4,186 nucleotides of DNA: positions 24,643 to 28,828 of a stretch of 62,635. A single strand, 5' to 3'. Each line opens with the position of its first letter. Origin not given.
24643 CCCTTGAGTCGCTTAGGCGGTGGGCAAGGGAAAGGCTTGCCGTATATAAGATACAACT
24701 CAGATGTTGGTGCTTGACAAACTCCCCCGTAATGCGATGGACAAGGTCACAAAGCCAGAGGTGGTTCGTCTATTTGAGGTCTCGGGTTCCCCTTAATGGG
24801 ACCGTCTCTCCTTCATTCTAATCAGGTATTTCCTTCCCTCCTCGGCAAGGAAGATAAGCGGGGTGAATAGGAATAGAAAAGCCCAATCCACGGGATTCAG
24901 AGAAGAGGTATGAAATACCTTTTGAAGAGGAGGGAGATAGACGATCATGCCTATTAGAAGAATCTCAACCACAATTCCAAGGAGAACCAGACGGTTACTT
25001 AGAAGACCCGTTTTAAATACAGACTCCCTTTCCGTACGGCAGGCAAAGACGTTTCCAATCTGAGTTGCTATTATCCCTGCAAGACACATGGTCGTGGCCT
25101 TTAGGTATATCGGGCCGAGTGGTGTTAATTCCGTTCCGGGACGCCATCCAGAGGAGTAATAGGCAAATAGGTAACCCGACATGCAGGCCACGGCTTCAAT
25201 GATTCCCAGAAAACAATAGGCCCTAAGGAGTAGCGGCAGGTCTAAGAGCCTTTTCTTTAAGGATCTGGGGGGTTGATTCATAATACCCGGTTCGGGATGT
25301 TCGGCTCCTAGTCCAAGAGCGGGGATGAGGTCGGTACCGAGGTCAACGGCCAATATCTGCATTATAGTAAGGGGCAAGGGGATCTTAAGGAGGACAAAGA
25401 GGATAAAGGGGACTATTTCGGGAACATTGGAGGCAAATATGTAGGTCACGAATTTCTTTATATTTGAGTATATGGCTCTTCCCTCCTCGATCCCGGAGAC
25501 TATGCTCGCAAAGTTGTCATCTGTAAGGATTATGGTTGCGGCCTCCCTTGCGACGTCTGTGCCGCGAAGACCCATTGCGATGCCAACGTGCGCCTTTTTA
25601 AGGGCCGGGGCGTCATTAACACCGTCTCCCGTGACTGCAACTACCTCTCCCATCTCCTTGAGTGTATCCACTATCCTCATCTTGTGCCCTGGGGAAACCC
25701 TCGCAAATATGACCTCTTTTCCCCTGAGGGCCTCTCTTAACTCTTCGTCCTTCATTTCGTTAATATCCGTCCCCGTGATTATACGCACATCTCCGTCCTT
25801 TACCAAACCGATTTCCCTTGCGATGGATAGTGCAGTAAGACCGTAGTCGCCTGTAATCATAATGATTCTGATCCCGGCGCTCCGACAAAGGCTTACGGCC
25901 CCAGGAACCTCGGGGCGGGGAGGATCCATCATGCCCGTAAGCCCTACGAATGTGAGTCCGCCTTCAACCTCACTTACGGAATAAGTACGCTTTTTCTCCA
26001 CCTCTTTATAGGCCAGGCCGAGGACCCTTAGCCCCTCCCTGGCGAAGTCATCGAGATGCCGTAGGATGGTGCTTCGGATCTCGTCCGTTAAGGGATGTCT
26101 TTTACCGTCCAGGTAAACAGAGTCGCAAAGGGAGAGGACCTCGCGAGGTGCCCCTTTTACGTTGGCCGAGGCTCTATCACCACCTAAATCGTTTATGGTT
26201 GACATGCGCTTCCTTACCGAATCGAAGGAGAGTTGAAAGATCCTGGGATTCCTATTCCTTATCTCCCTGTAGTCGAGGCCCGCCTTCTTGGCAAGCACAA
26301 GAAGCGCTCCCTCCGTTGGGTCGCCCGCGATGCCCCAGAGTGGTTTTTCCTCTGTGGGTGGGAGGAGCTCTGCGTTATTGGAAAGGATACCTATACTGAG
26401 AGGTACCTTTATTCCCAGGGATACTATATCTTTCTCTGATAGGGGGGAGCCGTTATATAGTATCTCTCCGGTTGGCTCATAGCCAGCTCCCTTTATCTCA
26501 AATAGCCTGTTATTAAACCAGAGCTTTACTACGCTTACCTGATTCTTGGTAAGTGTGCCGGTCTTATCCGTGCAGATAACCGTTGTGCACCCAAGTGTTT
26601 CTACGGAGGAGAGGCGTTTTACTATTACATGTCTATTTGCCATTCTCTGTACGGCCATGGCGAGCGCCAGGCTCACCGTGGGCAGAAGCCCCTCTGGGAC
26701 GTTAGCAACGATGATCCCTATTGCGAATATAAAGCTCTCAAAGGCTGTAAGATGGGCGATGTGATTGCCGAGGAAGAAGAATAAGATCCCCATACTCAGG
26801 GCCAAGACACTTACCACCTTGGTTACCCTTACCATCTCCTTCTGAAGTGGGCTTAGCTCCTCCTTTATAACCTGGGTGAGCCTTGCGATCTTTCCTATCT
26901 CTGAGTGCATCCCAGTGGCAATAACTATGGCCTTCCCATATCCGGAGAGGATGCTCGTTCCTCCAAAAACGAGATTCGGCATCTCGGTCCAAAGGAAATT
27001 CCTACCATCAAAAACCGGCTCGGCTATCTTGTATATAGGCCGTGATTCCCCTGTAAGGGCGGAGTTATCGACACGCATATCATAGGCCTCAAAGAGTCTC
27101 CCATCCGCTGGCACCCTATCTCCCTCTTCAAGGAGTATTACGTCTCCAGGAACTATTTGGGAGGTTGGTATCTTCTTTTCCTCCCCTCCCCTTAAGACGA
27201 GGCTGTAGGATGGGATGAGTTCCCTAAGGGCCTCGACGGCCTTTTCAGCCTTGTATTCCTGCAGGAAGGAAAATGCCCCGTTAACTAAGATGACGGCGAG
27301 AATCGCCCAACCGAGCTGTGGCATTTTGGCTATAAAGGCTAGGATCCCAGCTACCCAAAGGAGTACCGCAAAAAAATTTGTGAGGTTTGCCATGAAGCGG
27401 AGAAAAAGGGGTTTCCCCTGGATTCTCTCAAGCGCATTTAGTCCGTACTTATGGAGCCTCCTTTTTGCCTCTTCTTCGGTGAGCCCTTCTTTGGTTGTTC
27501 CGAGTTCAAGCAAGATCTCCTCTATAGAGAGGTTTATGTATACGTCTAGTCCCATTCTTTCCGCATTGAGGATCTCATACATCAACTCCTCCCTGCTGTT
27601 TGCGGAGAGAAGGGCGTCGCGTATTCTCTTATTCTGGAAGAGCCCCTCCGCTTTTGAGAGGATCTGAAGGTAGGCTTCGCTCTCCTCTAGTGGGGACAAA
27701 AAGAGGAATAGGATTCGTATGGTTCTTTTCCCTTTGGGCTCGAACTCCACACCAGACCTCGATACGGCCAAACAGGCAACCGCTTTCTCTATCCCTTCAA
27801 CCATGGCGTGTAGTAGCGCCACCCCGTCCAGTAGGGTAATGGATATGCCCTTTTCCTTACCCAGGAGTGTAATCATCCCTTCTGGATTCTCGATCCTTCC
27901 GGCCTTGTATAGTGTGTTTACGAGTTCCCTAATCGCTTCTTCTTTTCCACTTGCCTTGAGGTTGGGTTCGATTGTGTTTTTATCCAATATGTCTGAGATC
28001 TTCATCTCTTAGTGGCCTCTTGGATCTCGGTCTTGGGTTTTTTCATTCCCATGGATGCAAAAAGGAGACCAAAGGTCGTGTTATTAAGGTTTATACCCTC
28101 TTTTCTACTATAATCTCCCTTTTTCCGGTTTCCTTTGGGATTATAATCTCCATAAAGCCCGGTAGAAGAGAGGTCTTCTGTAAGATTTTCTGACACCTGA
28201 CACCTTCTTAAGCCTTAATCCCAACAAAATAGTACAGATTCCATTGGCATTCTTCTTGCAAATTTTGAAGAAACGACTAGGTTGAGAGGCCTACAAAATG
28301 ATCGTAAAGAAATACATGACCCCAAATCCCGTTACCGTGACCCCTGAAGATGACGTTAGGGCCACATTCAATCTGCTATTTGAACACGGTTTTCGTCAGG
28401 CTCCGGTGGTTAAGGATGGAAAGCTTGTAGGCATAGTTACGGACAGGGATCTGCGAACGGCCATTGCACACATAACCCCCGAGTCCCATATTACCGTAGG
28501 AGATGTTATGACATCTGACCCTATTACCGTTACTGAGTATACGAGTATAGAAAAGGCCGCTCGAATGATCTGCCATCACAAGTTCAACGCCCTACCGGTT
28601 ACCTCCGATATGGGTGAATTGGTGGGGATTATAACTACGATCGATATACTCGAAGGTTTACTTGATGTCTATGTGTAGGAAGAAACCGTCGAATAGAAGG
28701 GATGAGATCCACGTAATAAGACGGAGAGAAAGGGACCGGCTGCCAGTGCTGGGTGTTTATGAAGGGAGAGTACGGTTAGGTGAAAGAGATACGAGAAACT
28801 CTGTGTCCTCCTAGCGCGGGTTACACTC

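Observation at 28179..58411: Undescribed enhancer motif TGTMAGA-WWW-TCTKACA plus a third heptamer, repeated seven times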

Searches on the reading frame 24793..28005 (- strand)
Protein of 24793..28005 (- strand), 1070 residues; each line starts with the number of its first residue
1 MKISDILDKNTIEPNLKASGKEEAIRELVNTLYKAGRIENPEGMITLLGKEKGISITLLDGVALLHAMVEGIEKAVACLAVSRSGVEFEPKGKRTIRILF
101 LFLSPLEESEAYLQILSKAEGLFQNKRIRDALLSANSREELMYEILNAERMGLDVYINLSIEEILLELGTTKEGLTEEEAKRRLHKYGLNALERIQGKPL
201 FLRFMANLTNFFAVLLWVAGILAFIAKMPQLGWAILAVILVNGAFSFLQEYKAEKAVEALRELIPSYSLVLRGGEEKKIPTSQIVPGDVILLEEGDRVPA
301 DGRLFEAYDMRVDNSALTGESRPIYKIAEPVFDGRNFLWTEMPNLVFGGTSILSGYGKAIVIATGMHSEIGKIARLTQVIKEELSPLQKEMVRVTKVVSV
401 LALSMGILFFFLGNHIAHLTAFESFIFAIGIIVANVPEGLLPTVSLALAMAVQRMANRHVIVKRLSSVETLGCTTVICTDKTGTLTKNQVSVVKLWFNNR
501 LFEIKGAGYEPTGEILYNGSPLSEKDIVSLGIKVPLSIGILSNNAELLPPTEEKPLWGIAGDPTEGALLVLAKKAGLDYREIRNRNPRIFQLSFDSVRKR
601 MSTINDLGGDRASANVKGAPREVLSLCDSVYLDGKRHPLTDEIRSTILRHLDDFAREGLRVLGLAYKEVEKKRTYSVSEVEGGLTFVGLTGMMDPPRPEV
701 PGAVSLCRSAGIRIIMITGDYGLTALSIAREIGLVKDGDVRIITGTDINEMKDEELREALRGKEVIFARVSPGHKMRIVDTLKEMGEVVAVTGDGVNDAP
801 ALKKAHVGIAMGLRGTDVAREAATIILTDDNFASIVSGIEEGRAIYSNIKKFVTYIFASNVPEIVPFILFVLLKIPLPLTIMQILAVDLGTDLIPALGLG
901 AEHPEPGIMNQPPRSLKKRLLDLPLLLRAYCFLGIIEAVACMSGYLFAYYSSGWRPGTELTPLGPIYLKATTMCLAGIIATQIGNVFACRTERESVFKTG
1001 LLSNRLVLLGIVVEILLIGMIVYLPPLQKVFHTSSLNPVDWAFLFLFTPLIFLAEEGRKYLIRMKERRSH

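Call 5: search_protein_families(library=pfam, proteins=[window:24793-28005:-])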
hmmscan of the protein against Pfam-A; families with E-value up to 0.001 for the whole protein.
window:24793-28005:- (1070 aa): 6 families
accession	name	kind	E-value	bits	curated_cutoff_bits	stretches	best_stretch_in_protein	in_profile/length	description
PF00122.25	E1-E2_ATPase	-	5.1e-51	173.2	28.1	1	262-458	1-181/181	E1-E2 ATPase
PF00689.26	Cation_ATPase_C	-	7.7e-48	163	27.3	1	876-1061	1-175/175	Cation transporting ATPase, C-terminus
PF13246.12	Cation_ATPase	-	4.1e-22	78.4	21.7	1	541-630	2-91/91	Cation transport ATPase (P-type)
PF00359.27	PTS_EIIA_2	-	3.1e-21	76.3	27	1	6-146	2-142/144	Phosphoenolpyruvate-dependent sugar phosphotransferase system, EIIA 2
PF00690.31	Cation_ATPase_N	-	2.2e-16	59.7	20.4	1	158-222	3-68/69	Cation transporter/ATPase, N-terminus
PF00702.32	Hydrolase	-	3.4e-14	54.1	26.4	1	476-806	3-191/191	haloacid dehalogenase-like hydrolase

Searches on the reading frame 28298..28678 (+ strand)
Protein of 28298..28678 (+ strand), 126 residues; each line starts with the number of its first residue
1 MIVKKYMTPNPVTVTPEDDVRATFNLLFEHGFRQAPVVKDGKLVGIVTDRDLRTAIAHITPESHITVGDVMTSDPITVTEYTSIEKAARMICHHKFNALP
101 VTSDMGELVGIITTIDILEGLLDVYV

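Call 5: search_protein_families(library=pfam, proteins=[window:28298-28678:+])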
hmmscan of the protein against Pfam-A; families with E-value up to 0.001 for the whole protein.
window:28298-28678:+ (126 aa): 1 family
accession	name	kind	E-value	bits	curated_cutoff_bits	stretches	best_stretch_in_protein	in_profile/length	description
PF00571.33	CBS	-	1.3e-32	112.4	24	2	3-57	1-56/57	CBS domain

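Call 14: find_encoding_contigs(protein=window:28298-28678:+, flank=3000, max_places=6)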
Protein window:28298-28678:+ (126 aa): 5 contigs read that carry it; 3 places shown.
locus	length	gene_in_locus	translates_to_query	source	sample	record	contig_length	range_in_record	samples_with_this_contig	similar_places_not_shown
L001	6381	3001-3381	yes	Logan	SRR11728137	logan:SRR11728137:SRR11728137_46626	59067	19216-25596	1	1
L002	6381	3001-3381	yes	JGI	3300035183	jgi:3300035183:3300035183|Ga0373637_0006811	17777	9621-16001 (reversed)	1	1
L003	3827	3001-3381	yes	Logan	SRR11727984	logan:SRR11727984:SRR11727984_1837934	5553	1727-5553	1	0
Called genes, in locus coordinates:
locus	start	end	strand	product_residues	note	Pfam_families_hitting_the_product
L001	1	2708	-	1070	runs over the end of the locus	PF00359:PTS_EIIA_2, PF00690:Cation_ATPase_N, PF00122:E1-E2_ATPase, PF00702:Hydrolase, PF13246:Cation_ATPase, PF00689:Cation_ATPase_C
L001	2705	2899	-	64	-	-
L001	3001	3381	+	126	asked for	PF00571:CBS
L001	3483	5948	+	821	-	PF12156:ATPase-cat_bd, PF00403:HMA (weak), PF00122:E1-E2_ATPase, PF00702:Hydrolase, PF08282:Hydrolase_3 (faint)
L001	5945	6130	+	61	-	PF03597:FixS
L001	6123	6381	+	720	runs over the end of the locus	PF00115:COX1, PF02433:FixO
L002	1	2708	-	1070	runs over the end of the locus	PF00359:PTS_EIIA_2, PF00690:Cation_ATPase_N, PF00122:E1-E2_ATPase, PF00702:Hydrolase, PF13246:Cation_ATPase, PF00689:Cation_ATPase_C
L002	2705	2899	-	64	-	-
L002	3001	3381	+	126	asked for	PF00571:CBS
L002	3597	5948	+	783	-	PF12156:ATPase-cat_bd, PF00403:HMA (weak), PF00122:E1-E2_ATPase, PF00702:Hydrolase, PF08282:Hydrolase_3 (faint)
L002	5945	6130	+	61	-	PF03597:FixS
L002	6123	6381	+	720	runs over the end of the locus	PF00115:COX1, PF02433:FixO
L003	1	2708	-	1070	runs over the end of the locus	PF00359:PTS_EIIA_2, PF00690:Cation_ATPase_N, PF00122:E1-E2_ATPase, PF00702:Hydrolase, PF13246:Cation_ATPase, PF00689:Cation_ATPase_C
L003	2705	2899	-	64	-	-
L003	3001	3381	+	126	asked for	PF00571:CBS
